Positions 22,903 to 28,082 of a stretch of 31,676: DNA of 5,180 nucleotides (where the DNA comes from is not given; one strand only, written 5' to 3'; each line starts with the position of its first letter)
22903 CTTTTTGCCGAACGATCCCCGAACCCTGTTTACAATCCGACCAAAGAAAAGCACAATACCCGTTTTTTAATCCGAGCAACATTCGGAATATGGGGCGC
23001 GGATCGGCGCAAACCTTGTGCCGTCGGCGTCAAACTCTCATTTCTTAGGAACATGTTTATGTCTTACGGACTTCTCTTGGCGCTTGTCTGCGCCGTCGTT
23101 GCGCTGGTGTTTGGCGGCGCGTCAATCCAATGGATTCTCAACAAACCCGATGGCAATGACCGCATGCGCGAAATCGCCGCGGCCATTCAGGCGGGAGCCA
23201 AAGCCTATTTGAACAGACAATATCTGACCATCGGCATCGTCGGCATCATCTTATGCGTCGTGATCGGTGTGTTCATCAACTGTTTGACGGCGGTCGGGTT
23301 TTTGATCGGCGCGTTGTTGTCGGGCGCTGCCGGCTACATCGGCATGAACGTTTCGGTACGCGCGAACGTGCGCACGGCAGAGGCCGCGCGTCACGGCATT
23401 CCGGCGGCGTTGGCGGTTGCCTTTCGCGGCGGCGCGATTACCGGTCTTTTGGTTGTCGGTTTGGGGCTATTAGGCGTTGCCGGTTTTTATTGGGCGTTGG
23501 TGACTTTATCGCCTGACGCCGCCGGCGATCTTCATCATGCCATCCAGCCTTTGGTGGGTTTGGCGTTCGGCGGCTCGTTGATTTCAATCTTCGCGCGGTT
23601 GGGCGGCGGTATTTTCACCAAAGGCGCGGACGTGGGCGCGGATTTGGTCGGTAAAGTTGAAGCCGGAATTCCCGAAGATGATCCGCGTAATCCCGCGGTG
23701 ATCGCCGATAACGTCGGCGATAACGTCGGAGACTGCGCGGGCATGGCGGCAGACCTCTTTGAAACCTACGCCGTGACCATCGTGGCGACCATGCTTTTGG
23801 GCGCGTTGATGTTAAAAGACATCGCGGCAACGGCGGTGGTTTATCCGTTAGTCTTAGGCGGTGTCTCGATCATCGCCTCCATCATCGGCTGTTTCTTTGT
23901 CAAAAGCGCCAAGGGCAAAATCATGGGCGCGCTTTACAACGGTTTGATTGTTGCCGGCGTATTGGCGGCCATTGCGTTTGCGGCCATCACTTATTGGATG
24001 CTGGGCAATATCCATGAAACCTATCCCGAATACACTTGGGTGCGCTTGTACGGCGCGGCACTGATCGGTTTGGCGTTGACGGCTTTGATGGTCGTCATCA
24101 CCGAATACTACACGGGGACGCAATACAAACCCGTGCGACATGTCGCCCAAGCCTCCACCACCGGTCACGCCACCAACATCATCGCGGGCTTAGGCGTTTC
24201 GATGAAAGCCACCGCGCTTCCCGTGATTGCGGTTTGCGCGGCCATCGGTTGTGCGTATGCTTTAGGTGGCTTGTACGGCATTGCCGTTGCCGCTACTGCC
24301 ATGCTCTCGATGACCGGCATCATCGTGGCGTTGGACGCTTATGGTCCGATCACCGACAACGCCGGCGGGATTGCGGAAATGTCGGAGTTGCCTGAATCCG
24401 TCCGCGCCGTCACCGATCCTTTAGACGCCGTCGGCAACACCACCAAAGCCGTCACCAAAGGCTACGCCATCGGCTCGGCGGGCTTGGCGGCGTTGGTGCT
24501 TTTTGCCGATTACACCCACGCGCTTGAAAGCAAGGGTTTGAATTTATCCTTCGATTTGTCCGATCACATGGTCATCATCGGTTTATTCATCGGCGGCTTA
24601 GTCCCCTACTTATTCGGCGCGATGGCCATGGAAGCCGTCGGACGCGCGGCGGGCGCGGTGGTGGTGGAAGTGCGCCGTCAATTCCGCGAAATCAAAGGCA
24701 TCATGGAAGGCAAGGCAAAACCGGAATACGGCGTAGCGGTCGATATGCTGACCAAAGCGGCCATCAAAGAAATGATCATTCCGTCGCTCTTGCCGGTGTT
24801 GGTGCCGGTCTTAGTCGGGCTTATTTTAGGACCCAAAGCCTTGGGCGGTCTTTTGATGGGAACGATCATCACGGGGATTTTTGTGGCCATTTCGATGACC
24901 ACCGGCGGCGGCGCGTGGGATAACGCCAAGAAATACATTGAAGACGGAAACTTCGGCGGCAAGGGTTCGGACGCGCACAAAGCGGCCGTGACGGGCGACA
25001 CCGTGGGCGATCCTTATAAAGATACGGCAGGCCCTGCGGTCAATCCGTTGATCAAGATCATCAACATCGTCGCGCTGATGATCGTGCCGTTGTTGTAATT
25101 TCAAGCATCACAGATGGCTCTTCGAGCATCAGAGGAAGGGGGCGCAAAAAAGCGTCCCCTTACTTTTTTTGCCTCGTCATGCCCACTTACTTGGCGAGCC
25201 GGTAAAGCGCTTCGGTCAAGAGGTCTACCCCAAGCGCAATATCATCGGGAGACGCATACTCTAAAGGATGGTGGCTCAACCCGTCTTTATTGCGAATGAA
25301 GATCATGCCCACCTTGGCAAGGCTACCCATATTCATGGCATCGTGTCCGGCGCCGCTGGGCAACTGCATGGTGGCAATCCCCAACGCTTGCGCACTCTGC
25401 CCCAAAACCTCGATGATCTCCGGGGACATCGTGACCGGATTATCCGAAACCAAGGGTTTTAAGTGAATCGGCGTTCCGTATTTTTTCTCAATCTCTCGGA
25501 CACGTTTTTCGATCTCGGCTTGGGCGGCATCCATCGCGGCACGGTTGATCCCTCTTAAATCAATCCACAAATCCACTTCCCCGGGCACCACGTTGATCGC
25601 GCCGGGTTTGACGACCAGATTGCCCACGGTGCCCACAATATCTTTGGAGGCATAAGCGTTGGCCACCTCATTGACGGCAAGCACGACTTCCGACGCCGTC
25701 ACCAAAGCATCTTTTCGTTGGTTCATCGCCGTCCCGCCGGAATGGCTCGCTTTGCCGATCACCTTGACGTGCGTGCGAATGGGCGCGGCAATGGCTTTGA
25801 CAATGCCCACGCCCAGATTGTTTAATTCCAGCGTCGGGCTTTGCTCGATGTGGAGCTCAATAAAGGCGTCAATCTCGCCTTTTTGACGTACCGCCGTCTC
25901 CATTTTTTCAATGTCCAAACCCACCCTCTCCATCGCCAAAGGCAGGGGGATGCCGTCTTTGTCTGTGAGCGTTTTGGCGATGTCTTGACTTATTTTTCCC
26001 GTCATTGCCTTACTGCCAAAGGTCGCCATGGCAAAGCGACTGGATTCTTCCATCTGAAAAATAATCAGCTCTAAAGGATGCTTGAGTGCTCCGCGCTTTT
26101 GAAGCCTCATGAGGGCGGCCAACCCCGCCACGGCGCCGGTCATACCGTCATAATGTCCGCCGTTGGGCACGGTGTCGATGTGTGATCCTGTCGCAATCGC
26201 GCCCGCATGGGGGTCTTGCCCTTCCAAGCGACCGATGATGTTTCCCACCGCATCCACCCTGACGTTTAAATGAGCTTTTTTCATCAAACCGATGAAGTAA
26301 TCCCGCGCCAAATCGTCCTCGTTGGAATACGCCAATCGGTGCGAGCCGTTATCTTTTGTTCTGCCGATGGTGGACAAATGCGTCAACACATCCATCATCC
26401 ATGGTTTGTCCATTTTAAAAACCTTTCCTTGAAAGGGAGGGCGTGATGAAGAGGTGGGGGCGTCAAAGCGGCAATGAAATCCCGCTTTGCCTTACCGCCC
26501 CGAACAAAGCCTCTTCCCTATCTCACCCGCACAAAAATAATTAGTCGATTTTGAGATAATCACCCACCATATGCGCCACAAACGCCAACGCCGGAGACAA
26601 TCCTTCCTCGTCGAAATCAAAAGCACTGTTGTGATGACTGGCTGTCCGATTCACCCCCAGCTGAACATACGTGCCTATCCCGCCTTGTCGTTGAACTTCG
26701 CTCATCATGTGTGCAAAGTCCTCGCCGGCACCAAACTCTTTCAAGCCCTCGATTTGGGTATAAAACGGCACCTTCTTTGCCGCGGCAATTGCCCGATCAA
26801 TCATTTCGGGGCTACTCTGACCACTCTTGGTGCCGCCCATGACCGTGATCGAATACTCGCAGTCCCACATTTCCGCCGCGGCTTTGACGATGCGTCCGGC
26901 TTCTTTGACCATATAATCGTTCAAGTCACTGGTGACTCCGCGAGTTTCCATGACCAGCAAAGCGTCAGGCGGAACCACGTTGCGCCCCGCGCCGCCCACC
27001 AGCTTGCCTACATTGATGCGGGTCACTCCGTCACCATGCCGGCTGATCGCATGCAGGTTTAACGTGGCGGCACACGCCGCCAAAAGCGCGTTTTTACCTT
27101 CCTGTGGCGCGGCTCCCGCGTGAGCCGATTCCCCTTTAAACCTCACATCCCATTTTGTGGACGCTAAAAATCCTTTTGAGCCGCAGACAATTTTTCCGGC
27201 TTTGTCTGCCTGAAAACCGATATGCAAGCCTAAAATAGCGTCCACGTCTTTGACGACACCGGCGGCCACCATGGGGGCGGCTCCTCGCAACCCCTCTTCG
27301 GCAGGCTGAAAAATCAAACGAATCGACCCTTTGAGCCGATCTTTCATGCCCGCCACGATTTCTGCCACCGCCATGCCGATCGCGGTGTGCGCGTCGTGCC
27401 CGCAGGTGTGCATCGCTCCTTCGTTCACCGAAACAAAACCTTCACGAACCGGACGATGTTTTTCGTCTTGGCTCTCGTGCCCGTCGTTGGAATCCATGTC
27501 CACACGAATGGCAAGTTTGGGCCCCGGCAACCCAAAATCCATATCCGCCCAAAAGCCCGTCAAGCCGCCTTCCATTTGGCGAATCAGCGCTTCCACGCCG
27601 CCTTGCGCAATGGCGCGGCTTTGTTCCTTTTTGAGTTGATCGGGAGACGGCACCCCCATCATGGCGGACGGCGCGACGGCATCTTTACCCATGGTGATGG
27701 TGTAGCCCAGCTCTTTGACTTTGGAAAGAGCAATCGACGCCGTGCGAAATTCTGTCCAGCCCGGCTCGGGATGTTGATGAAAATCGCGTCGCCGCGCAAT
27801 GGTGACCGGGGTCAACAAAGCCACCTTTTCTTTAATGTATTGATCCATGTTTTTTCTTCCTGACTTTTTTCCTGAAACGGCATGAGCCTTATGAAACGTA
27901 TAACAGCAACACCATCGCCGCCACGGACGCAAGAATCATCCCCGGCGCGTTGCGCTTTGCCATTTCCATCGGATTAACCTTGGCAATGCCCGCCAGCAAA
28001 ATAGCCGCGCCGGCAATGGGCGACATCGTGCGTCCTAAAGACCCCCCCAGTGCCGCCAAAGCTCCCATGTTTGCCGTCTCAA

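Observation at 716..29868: Ten copies of a double-hairpin element whose shape is conserved while its sequence covaries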

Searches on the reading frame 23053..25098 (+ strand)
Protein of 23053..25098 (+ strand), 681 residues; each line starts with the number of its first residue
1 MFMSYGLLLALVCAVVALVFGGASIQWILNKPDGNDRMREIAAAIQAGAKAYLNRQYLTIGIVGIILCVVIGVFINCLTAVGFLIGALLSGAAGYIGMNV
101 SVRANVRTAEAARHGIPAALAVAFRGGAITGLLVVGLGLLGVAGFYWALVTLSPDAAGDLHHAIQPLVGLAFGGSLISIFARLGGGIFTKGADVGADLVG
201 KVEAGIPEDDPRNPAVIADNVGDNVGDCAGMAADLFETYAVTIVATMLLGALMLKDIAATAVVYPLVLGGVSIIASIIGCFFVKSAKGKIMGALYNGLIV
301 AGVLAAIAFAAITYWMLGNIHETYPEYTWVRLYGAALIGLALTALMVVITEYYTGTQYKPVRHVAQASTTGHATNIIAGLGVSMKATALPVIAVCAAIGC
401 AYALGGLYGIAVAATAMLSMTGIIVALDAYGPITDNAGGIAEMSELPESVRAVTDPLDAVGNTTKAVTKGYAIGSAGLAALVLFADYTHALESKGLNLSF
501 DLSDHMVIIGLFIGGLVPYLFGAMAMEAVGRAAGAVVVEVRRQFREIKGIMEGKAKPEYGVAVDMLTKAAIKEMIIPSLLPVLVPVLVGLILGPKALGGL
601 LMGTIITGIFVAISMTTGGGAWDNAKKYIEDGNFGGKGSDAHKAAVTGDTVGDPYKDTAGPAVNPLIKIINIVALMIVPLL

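Call 96: search_protein_families(library=pfam, proteins=[window:23053-25098:+], max_evalue=0.00001)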
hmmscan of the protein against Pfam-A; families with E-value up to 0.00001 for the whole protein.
window:23053-25098:+ (681 aa): 1 family
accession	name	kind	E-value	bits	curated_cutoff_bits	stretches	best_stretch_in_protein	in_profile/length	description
PF03030.21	H_PPase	-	5.8e-273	907.8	29.7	1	15-677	1-645/645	Inorganic H+ pyrophosphatase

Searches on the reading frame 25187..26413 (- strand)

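Call 96: search_protein_families(library=pfam, proteins=[window:25187-26413:-], max_evalue=0.00001)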
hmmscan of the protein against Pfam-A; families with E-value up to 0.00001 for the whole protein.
window:25187-26413:- (408 aa): 2 families
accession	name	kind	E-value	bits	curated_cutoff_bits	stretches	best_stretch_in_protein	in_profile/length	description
PF01546.33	Peptidase_M20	-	9.4e-28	98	24.6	1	75-404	2-205/206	Peptidase family M20/M25/M40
PF07687.19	M20_dimer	-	9.3e-06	26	21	0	214-312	9-106/107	Peptidase dimerisation domain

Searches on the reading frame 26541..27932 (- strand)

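Call 96: search_protein_families(library=pfam, proteins=[window:26541-27932:-], max_evalue=0.00001)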
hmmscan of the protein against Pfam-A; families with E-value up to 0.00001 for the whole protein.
window:26541-27932:- (463 aa): 2 families
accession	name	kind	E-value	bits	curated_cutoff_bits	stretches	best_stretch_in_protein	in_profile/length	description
PF01546.33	Peptidase_M20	-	4.1e-30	105.7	24.6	1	141-456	1-204/206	Peptidase family M20/M25/M40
PF07687.19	M20_dimer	-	1.1e-08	35.4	21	1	260-351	8-101/107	Peptidase dimerisation domain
